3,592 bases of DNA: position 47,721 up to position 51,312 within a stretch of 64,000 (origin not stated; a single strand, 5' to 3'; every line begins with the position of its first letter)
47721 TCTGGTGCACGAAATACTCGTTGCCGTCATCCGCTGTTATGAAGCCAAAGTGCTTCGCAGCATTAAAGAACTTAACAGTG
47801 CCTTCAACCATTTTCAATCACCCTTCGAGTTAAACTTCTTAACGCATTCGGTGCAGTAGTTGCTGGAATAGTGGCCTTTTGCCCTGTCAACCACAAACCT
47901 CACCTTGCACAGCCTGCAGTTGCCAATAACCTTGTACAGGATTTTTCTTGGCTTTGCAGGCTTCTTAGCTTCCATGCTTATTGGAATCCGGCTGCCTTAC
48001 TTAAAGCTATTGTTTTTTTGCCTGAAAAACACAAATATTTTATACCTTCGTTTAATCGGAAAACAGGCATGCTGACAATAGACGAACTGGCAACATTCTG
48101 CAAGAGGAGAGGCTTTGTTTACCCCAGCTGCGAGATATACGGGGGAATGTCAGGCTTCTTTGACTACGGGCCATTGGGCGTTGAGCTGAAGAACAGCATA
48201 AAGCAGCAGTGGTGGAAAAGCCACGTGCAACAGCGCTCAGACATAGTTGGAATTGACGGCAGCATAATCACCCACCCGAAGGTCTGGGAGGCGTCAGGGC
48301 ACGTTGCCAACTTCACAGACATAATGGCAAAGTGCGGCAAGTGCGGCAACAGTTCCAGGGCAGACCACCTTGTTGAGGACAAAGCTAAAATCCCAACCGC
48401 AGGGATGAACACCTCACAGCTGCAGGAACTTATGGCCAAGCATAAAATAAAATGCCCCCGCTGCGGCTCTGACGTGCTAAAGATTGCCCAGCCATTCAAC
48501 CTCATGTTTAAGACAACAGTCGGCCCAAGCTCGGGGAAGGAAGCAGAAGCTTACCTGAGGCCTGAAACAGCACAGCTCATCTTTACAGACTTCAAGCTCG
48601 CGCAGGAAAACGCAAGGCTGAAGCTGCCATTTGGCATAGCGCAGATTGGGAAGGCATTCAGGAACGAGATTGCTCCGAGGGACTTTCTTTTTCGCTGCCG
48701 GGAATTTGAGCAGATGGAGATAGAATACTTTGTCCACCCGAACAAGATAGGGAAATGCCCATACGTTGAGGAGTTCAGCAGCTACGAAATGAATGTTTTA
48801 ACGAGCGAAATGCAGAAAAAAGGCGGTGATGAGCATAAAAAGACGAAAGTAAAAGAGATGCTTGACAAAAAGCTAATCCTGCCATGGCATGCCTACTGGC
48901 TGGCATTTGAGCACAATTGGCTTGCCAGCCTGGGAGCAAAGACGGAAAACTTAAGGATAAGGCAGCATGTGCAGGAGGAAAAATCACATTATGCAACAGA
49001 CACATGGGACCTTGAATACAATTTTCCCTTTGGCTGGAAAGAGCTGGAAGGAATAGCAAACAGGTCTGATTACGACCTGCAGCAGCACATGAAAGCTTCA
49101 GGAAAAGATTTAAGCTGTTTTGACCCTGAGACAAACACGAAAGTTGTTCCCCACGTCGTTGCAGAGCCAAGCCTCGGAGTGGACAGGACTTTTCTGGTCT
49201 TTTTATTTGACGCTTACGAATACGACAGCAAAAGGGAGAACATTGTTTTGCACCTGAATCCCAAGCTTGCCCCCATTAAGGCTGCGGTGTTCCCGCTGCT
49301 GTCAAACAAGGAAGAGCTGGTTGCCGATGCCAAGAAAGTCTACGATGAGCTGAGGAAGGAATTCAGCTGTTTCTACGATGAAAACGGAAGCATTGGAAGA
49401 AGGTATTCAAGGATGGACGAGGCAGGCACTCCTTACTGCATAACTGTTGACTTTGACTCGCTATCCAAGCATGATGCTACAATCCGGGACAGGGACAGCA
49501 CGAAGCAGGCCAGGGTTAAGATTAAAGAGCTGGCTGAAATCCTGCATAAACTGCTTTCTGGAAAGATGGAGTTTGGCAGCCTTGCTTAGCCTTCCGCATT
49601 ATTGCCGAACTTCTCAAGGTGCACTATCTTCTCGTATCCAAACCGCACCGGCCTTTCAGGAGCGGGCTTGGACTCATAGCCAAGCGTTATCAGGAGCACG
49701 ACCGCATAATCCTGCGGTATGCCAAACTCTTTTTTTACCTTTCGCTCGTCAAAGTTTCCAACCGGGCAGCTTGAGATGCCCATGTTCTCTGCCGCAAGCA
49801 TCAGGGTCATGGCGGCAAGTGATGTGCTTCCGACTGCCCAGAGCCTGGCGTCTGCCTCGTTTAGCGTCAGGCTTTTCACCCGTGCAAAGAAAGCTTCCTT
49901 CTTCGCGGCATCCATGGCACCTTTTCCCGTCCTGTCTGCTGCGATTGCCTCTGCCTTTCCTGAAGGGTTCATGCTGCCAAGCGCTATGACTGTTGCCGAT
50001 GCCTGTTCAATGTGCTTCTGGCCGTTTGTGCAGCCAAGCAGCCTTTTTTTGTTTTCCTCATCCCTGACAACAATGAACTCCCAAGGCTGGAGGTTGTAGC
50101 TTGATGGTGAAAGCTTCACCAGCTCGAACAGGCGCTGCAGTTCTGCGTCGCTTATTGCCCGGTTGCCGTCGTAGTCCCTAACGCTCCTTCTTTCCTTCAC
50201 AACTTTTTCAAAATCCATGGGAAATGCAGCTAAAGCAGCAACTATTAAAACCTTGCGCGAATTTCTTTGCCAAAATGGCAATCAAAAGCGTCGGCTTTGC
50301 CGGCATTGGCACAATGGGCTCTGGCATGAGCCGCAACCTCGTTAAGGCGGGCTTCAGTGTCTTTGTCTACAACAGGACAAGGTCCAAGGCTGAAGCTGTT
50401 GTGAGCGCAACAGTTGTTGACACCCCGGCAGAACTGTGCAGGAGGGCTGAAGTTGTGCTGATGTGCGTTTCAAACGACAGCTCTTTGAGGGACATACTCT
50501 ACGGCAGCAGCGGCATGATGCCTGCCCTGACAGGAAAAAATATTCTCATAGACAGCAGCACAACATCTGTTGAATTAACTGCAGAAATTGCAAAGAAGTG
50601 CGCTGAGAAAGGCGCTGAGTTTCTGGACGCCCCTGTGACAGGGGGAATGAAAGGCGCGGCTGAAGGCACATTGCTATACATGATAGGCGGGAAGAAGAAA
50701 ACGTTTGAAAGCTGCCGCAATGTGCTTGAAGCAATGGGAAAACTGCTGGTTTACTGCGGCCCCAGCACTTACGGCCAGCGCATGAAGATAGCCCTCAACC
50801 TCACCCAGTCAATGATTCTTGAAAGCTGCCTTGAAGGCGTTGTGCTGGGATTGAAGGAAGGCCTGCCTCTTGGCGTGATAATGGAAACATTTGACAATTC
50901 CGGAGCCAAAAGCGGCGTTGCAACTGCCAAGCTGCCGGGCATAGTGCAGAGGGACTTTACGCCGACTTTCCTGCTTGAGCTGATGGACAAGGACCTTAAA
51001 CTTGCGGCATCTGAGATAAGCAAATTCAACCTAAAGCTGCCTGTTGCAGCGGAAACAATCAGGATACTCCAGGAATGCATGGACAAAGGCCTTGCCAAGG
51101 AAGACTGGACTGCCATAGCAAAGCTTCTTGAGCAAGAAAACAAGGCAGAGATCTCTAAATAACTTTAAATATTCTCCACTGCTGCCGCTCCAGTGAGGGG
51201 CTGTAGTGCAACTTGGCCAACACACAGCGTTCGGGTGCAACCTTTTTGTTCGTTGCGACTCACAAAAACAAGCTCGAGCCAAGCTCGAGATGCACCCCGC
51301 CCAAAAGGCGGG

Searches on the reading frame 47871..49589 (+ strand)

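Call 9: search_protein_families(library=pfam, max_evalue=0.001, proteins=[window:47871-49589:+])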
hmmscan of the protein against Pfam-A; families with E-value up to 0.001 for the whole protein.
window:47871-49589:+ (572 aa): 2 families
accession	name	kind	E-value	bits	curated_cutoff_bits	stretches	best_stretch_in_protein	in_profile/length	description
PF03129.25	HGTP_anticodon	-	9.9e-21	74.2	21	1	470-560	1-93/94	Anticodon binding domain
PF00587.30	tRNA-synt_2b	-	1.1e-08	35.8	29.3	1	224-443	8-174/179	tRNA synthetase class II core domain (G, H, P, S and T)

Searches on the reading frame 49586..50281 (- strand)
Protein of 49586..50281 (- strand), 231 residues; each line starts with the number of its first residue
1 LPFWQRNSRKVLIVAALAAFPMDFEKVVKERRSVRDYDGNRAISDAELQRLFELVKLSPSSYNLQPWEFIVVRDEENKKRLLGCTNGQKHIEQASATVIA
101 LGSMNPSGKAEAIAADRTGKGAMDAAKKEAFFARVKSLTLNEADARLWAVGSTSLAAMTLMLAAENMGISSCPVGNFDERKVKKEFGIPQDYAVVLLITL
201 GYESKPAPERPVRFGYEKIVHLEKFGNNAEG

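Call 24: search_protein_families(library=pfam, max_evalue=0.001, proteins=[window:49586-50281:-])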
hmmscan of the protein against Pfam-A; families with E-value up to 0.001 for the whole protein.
window:49586-50281:- (231 aa): 2 families
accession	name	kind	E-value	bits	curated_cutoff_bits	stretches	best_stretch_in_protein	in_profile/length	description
PF00881.29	Nitroreductase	-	4.7e-34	118.4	23.5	1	28-202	1-167/167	Nitroreductase family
PF14512.11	TM1586_NiRdase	-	7.3e-10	39.3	27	0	45-76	157-188/215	Putative TM nitroreductase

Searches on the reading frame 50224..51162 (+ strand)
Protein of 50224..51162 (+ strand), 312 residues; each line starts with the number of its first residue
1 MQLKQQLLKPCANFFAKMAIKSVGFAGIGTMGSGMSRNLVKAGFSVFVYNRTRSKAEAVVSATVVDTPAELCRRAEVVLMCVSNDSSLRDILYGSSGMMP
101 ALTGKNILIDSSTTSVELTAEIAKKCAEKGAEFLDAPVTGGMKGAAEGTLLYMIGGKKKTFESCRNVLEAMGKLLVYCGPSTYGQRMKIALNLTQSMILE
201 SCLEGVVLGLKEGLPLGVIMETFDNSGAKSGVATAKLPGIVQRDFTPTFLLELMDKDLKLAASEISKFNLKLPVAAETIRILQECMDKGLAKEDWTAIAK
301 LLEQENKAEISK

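Call 9: search_protein_families(library=pfam, max_evalue=0.001, proteins=[window:50224-51162:+])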
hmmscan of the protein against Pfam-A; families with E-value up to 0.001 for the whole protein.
window:50224-51162:+ (312 aa): 6 families
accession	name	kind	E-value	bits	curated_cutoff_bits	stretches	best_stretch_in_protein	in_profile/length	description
PF03446.21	NAD_binding_2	-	5.8e-47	160.1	21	1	23-179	2-161/161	NAD binding domain of 6-phosphogluconate dehydrogenase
PF14833.11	NAD_binding_11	-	3.1e-20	73.1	30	1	184-302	3-122/122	NAD-binding of NADP-dependent 3-hydroxyisobutyrate dehydrogenase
PF03807.23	F420_oxidored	-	1.1e-06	29.5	21.6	1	23-83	2-68/94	NADP oxidoreductase coenzyme F420-dependent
PF02826.25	2-Hacid_dh_C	-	3.6e-06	26.9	25.1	1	16-91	32-108/178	D-isomer specific 2-hydroxyacid dehydrogenase, NAD binding domain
PF01488.26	Shikimate_DH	-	0.00034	21.2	24.3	1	15-63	7-56/138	Shikimate / quinate 5-dehydrogenase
PF03435.24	Sacchrp_dh_NADP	-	0.00091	20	25.1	0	26-138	4-100/129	Saccharopine dehydrogenase NADP binding domain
